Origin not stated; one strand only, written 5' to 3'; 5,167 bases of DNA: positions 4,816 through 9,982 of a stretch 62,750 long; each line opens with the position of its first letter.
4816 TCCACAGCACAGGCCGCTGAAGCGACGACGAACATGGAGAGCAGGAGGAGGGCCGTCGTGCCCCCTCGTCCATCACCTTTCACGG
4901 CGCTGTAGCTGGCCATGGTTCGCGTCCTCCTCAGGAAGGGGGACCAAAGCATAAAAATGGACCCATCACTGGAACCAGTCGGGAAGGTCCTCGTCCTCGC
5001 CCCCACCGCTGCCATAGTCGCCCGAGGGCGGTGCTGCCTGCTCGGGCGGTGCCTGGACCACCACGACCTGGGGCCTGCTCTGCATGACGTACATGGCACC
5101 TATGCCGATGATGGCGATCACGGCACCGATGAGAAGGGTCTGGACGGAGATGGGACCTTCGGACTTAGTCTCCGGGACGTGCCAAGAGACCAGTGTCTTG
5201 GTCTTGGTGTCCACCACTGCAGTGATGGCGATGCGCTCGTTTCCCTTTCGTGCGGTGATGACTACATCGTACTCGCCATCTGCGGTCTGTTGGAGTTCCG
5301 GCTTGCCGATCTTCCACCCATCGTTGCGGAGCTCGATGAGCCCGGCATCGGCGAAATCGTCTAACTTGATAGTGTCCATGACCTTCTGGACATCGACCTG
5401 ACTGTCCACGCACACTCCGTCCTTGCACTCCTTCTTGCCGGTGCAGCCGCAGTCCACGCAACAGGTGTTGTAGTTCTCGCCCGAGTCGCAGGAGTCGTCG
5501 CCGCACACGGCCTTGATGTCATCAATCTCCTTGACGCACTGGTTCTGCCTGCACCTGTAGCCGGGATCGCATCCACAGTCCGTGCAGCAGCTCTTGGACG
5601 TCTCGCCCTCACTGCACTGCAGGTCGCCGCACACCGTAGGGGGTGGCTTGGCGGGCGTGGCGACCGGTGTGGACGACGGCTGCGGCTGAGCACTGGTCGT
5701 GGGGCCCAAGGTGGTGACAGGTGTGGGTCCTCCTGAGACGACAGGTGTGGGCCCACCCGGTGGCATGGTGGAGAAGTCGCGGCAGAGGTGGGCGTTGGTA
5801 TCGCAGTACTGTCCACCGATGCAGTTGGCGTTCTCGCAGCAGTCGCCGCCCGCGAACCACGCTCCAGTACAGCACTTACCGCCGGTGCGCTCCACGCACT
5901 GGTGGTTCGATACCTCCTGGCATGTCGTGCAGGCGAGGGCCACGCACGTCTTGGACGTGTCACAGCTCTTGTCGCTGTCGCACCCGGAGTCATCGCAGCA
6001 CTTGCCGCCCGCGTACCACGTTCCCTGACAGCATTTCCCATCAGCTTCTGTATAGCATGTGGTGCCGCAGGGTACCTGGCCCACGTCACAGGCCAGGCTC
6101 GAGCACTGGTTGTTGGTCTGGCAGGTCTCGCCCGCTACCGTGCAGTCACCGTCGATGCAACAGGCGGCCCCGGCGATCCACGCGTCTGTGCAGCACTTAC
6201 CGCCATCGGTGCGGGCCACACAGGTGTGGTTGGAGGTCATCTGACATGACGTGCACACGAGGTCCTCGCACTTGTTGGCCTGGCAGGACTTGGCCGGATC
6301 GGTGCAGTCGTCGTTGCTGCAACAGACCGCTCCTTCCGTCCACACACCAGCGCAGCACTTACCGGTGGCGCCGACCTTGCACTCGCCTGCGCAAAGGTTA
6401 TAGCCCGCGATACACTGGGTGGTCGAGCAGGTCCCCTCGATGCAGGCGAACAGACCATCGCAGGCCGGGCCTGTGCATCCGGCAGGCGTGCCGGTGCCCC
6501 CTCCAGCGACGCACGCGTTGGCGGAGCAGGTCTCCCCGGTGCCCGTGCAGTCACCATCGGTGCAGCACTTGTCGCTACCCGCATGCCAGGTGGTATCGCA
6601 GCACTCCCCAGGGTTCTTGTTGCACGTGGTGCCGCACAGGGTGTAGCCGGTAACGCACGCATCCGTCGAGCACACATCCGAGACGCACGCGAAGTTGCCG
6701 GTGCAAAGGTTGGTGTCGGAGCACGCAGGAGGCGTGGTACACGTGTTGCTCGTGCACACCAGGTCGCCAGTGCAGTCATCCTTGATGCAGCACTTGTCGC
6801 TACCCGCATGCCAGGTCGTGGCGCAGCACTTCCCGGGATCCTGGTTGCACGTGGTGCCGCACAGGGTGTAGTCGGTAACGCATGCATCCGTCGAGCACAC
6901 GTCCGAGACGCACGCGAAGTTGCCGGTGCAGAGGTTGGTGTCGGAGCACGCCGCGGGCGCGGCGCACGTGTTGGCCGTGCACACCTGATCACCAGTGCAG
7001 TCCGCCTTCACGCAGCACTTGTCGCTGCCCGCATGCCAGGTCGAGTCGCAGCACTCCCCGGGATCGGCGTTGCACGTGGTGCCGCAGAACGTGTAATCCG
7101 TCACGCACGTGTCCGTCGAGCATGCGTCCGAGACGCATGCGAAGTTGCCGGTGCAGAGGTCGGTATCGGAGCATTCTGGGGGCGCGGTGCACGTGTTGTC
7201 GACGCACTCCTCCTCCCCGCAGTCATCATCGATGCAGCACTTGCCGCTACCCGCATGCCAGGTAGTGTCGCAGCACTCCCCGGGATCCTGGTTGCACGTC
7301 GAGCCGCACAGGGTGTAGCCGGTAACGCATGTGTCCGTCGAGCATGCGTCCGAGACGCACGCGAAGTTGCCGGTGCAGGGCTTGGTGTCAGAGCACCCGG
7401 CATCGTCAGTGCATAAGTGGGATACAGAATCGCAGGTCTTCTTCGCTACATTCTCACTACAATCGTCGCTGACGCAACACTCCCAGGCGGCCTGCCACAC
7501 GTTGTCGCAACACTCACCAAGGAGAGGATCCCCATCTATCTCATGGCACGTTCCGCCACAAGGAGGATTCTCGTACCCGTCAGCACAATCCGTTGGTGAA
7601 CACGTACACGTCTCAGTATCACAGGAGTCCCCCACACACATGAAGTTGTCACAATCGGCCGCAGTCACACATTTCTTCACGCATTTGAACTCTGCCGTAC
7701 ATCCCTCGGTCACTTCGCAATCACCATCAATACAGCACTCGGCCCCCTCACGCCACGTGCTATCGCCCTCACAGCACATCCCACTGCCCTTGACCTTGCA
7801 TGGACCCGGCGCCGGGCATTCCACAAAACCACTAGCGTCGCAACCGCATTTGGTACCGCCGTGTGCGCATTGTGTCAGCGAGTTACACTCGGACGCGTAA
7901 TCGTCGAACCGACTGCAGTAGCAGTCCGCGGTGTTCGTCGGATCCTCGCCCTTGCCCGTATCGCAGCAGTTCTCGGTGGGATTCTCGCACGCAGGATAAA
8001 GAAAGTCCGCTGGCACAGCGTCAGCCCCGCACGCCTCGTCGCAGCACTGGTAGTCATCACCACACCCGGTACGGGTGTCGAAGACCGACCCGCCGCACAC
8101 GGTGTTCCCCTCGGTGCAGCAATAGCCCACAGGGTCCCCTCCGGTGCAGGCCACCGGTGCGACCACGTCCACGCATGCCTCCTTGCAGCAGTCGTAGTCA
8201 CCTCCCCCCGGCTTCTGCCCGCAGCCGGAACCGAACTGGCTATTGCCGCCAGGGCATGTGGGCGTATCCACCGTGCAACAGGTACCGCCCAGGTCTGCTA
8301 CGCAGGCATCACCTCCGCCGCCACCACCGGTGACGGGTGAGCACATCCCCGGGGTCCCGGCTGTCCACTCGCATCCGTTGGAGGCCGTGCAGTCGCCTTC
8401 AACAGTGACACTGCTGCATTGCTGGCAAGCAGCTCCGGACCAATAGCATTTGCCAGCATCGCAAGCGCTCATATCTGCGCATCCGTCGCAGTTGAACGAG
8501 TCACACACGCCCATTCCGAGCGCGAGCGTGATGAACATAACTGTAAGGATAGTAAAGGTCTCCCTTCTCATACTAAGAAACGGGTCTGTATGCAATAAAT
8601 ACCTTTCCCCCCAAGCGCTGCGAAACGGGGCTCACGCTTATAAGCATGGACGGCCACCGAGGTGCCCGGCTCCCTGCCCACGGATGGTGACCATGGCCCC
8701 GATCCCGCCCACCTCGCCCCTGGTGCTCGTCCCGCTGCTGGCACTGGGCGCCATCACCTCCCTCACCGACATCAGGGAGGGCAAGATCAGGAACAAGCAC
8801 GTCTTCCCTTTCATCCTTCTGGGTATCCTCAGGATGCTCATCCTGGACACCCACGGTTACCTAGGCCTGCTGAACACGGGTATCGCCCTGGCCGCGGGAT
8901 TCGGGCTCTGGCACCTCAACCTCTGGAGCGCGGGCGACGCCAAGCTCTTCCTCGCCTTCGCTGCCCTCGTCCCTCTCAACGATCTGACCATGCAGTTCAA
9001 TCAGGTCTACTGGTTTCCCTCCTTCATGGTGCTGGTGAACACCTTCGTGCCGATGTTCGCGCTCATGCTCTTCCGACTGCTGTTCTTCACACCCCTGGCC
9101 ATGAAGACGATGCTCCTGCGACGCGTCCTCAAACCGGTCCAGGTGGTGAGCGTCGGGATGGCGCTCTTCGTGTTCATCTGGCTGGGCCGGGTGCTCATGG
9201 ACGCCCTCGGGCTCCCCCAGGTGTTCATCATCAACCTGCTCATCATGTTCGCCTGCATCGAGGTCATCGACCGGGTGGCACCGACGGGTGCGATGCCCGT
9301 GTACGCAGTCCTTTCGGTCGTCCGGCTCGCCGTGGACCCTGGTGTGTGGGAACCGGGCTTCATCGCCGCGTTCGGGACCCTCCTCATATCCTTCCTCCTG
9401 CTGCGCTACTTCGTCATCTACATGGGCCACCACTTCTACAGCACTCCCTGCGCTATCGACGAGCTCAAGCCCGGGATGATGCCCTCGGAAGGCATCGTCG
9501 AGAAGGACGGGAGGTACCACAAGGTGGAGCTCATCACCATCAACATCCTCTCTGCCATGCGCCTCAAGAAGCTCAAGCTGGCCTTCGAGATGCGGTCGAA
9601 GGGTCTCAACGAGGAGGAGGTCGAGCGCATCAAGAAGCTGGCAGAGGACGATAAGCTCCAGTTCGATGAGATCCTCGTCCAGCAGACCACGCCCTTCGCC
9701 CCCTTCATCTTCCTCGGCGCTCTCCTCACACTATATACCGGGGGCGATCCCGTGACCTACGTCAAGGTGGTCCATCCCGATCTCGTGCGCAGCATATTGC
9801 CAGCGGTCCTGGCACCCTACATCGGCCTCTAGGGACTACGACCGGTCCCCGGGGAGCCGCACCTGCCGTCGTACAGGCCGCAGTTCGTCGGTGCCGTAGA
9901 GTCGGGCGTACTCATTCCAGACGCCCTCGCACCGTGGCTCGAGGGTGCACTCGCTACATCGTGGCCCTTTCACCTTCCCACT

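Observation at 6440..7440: Near-identical 225-nt tandem repeats (about 4.5 copies) inside a 1200-aa hyper-Cys-rich surface protein built from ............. modules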

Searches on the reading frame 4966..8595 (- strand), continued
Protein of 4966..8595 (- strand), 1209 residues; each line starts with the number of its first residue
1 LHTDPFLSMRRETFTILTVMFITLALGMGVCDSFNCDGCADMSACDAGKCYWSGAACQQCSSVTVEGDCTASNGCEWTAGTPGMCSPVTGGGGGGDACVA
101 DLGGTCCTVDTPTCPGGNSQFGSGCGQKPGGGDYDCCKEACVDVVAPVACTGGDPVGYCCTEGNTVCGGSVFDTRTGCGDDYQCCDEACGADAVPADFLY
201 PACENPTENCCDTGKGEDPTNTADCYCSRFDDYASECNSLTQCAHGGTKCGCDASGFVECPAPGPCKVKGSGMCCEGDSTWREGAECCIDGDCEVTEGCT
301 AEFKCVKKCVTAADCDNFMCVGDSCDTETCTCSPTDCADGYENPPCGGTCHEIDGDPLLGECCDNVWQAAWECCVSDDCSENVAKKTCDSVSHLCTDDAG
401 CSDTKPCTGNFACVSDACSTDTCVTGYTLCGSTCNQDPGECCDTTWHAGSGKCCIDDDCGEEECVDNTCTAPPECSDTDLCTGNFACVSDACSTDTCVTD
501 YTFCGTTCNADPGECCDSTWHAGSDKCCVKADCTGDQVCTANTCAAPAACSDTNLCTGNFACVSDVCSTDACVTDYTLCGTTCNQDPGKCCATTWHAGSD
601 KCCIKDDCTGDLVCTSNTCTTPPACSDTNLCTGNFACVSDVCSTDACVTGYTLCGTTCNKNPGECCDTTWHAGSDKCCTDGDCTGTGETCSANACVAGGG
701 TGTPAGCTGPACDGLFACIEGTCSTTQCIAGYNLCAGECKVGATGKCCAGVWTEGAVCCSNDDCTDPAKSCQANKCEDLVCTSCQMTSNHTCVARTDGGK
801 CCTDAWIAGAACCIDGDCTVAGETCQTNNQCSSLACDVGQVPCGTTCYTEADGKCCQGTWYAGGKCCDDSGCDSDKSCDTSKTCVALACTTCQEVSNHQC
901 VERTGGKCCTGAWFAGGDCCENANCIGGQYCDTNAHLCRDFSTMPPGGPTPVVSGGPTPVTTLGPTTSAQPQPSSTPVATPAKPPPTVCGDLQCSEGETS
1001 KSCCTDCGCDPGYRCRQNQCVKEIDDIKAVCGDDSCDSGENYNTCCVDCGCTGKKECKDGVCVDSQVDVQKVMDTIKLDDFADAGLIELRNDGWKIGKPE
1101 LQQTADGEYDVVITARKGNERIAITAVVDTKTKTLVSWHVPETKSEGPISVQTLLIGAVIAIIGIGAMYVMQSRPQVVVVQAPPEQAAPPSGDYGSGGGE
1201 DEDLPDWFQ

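Call 95: find_encoding_contigs(protein=P0016, flank=3000, max_places=2)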
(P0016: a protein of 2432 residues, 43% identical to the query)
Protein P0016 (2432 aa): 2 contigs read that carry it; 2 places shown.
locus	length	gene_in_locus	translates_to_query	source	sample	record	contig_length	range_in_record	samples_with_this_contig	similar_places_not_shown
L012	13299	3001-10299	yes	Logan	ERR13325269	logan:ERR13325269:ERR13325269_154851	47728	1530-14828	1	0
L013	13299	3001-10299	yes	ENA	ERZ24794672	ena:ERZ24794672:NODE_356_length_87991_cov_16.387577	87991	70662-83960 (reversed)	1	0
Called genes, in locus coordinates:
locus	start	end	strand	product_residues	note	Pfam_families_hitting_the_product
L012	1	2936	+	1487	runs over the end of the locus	?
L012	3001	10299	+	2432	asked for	PF13385:Laminin_G_3, PF10102:DUF2341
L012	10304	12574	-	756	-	-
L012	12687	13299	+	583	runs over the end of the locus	PF02633:Creatininase, PF01979:Amidohydro_1, PF07969:Amidohydro_3 (weak)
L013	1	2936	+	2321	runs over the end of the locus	?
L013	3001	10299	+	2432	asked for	PF13385:Laminin_G_3, PF10102:DUF2341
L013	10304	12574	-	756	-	-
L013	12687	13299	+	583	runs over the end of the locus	PF02633:Creatininase, PF01979:Amidohydro_1, PF07969:Amidohydro_3 (weak)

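Call 96: find_encoding_contigs(protein=P0110, flank=6000, max_places=1)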
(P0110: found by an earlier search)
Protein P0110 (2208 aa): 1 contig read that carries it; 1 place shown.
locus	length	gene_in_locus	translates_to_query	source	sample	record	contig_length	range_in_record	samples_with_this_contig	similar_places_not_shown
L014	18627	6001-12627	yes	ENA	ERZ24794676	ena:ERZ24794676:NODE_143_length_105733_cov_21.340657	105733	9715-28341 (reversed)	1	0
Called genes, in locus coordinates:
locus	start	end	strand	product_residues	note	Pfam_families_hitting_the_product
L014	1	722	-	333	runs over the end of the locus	PF03706:LPG_synthase_TM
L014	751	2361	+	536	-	-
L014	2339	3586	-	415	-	PF04055:Radical_SAM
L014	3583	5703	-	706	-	-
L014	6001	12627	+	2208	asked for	PF13088:BNR_2, PF22888:FIMAH (faint)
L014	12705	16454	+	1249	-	-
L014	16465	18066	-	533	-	PF13231:PMT_2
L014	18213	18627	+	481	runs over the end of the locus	PF18780:HNH_repeat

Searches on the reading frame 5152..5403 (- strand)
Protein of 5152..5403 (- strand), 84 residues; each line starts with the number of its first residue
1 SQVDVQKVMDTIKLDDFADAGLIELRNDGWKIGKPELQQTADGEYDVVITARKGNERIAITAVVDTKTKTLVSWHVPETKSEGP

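Call 71: predict_structure(alignment_id=A3)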
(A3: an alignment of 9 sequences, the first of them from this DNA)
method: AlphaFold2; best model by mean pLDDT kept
length: 84 residues; sequences in the alignment: 9
mean_pLDDT: 88.5   pTM: 0.73
mean pLDDT of the five models: 88.5, 88.4, 88.0, 87.1, 87.1
residues with pLDDT >= 90: 65; 70-90: 12; 50-70: 4; < 50: 3
segments of 3 or more residues with pLDDT < 50: 82-84
pLDDT, mean of each block of 10 residues (from residue 1): 86 92 93 93 93 93 93 84 44
secondary structure, 60 per line:
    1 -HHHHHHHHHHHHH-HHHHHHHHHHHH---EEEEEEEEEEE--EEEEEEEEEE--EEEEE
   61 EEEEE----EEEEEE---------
elements in order: H2-14 H16-27 E31-41 E44-53 E56-65 E70-75

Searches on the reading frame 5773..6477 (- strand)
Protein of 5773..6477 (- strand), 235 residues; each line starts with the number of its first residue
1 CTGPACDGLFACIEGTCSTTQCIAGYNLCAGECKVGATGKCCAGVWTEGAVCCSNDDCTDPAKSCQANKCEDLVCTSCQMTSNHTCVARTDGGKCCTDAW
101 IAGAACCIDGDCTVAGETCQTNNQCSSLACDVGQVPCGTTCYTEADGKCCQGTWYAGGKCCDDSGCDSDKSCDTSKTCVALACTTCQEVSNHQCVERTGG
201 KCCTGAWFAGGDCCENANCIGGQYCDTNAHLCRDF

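Call 84: find_homologous_proteins(query=A5, max_evalue=0.001)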
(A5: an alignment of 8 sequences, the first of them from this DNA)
Query A5 (8 sequences) (235 aa, profile of the alignment): 1 proteins with E <= 0.001 among 543 candidates.
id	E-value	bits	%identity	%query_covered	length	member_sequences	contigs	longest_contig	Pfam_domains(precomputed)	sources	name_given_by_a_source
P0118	2.0e-7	48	28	68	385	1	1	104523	-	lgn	-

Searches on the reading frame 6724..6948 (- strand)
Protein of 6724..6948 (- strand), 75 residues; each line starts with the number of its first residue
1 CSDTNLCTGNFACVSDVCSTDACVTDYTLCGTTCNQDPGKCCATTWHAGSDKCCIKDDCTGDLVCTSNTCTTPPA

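Call 28: search_solved_structures(query=A1, max_evalue=10)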
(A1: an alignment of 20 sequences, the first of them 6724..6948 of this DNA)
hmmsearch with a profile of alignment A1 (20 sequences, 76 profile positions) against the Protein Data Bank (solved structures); distinct sequences matched with E-value up to 10: 2.
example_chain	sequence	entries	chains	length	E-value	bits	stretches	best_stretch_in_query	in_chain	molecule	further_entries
2qy0_A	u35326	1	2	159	0.52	13.6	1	21-60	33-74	Complement C1r subcomponent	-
7mzt_A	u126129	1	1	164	0.58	13.4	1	21-60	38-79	Complement C1r subcomponent heavy chain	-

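Call 36: predict_structure(alignment_id=A2)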
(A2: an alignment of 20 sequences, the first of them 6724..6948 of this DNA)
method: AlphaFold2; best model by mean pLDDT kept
length: 75 residues; sequences in the alignment: 20
mean_pLDDT: 88.9   pTM: 0.64
mean pLDDT of the five models: 88.9, 83.8, 82.4, 81.2, 79.1
residues with pLDDT >= 90: 51; 70-90: 19; 50-70: 5; < 50: 0
segments of 3 or more residues with pLDDT < 50: none
pLDDT, mean of each block of 10 residues (from residue 1): 72 86 93 94 93 92 94 87
secondary structure, 60 per line:
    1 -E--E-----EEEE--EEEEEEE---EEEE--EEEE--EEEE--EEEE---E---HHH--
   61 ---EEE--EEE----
elements in order: E11-14 E17-23 E27-30 E33-36 E39-42 E45-48 E64-66 E69-71
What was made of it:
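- The AlphaFold2 model of one unit is confident (pLDDT 88.9) and consists of four beta-hairpins (call 36). The model is a beta-hairpin stack (call 36).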

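Call 49: fold_search(model_id=the predicted structure, library=pdb)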
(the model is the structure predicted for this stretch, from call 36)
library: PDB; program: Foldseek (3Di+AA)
matches with E <= 10: 19; with E <= 0.001: 0
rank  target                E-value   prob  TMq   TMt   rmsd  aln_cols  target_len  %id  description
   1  1mct_I                2.2e+00  0.41  0.28  0.72   7.9        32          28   22  THE REFINED 1.6 ANGSTROMS RESOLUTION CRYSTAL STRUCTURE OF THE COMPLEX FORMED BETWEEN PORCINE BETA-TRYPSIN AND MCTI-A,  (released 1994-01-31)
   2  1f2s_I                2.8e+00  0.28  0.26  0.67   7.9        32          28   22  CRYSTAL STRUCTURE OF THE COMPLEX FORMED BETWEEN BOVINE BETA-TRYPSIN AND MCTI-A, A TRYPSIN INHIBITOR OF SQUASH FAMILY A (released 2000-06-05)
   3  2ljs_MODEL_1_A        3.2e+00  0.35  0.26  0.60   0.7        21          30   33  Solution structure of MCoTI-V (released 2012-08-08)
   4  5wow_MODEL_1_A        3.4e+00  0.38  0.27  0.50   2.2        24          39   29  Solution NMR structure of cyclotide MCoTI-I (released 2018-08-08)
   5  2mt8_MODEL_1_A        3.4e+00  0.30  0.28  0.51   3.7        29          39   28  Solution structure MTAbl13, a grafted MCoTI-II (released 2015-10-14)
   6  1h9i_I                4.4e+00  0.41  0.28  0.67   0.7        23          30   35  COMPLEX OF EETI-II MUTANT WITH PORCINE TRYPSIN (released 2004-07-26)
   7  1w7z_A                5.4e+00  0.30  0.29  0.64   1.1        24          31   33  Crystal structure of the free (uncomplexed) Ecballium elaterium trypsin inhibitor (EETI-II) (released 2005-11-01)
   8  6ppc_MODEL_1_A        5.4e+00  0.12  0.31  0.57   1.9        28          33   36  Solution structure of conotoxin MiXXVIIA (released 2019-08-14)
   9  6cei_MODEL_1_A        5.8e+00  0.28  0.29  0.62   1.5        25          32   36  Solution NMR Structure of Conotoxin GXIA from Conus geographus (released 2018-03-07)
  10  1h9h_I                6.2e+00  0.25  0.28  0.64   1.1        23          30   35  COMPLEX OF EETI-II WITH PORCINE TRYPSIN (released 2004-07-26)
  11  1oig_MODEL_1_A        6.2e+00  0.15  0.27  0.65   2.1        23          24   26  The solution structure of the DPY module from the Dumpy protein (released 2003-06-26)
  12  2it8_MODEL_1_A        7.0e+00  0.25  0.27  0.68   0.6        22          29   32  Solution structure of a linear analog of the cyclic squash trypsin inhibitor MCoTI-II (released 2007-10-02)
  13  8oz3_C                7.0e+00  0.07  0.34  0.21   5.8        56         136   20  Crystal structure of scFv ATOR 1017 bound to human 4-1BB (released 2024-03-13)
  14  2ddu                  7.5e+00  0.09  0.27  0.08   3.6        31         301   32  Crystal structure of the third repeat domain of reelin (released 2006-09-26)
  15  2n6o_MODEL_1_A        8.0e+00  0.13  0.27  0.52   2.4        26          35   27  Structure of spider-venom peptide Hm1a (released 2016-09-07)
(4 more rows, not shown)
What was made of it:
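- On Known disulfide-rich folds in the PDB: Foldseek: best E=2.2 (call 49).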

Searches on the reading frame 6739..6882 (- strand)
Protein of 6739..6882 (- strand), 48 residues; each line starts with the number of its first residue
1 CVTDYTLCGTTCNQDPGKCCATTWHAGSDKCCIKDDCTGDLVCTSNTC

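Call 69: find_homologous_proteins(query=A4, max_evalue=0.001)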
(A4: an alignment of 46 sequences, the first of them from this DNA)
Query A4 (46 sequences): 5 candidates shared short words with the query, none scored E <= 0.001.
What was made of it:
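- Tried and rejected: With the 48-aa module alignment A4 it found nothing (call 69).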

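Call 70: search_solved_structures(query=A4, max_evalue=10)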
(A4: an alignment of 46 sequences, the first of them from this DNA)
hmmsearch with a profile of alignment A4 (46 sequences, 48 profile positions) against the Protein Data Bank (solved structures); distinct sequences matched with E-value up to 10: 1.
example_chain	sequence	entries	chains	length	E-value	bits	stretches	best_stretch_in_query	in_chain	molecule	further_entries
1oig_A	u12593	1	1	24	0.2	14.9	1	30-48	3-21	Dumpy, isoform Y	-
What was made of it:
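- Closest known: Knottins and the Dumpy DPY module. Same: The weakest-possible structural or sequence echoes of a 20-30-aa disulfide hairpin (Foldseek E 2-9, call 49; DPY E=0.2, call 70).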

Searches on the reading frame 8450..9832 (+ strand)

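Call 9: search_protein_families(library=pfam, proteins=[window:8450-9832:+], max_evalue=0.001)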
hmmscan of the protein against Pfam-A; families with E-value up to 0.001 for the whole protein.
window:8450-9832:+ (460 aa): 2 families
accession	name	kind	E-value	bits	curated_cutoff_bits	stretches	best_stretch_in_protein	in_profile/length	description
PF01478.23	Peptidase_A24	-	1.3e-05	26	26.5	1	97-200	4-97/104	Type IV leader peptidase family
PF06819.16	Arc_PepC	-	2.2e-05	25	23.4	1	317-404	11-105/110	Archaeal Peptidase A24 C-terminal Domain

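Call 59: search_protein_families(library=ncbifam, proteins=[window:8450-9832:+], max_evalue=0.001)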
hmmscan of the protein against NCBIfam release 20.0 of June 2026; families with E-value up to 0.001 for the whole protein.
window:8450-9832:+ (460 aa): 0 families
